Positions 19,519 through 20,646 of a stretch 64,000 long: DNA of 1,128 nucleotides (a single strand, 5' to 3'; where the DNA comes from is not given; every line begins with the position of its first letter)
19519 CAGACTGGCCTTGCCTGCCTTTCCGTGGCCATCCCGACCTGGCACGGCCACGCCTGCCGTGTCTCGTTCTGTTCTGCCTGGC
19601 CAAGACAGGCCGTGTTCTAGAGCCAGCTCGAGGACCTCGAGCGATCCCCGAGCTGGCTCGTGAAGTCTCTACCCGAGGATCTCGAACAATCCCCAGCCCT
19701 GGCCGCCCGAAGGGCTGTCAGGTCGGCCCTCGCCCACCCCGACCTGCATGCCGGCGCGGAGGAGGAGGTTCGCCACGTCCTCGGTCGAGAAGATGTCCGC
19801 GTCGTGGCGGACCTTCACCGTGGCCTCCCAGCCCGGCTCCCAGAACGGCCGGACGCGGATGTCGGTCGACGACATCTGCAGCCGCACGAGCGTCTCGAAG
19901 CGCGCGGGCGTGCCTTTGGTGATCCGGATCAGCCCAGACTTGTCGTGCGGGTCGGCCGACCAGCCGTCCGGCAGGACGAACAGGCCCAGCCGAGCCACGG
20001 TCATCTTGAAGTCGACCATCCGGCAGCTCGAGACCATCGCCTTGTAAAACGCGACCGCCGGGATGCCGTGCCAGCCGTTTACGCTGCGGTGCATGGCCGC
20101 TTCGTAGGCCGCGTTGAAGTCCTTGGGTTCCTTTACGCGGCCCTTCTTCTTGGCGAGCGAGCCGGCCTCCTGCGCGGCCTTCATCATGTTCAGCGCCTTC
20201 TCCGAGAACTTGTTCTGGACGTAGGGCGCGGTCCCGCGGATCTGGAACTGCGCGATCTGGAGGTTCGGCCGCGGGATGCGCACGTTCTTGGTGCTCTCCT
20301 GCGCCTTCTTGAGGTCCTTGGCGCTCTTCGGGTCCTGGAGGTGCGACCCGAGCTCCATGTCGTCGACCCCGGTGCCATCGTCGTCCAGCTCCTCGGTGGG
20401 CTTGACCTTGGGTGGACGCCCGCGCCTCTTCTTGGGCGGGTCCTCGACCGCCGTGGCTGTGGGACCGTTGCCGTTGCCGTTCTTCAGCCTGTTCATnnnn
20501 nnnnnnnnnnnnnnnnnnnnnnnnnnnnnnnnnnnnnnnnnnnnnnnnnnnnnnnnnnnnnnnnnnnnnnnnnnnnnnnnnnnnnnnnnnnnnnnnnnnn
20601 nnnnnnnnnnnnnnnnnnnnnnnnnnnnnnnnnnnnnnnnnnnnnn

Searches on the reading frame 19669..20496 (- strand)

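Call 69: search_protein_families(library=pfam, proteins=[window:19669-20496:-], max_evalue=0.01)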
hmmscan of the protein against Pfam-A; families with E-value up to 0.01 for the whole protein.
window:19669-20496:- (275 aa): 0 families

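Call 94: search_protein_families(library=ncbifam, proteins=[window:19669-20496:-], max_evalue=0.01)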
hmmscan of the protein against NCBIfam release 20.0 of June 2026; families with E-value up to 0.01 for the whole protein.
window:19669-20496:- (275 aa): 0 families

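Call 115: search_protein_families(library=phrogs, proteins=[window:19669-20496:-], max_evalue=0.001)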
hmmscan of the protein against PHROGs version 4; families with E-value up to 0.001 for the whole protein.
window:19669-20496:- (275 aa): 1 family
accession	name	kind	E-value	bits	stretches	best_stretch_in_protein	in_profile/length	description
phrog_4652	-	unknown function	5.4e-13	50.1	1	83-273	7-189/194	-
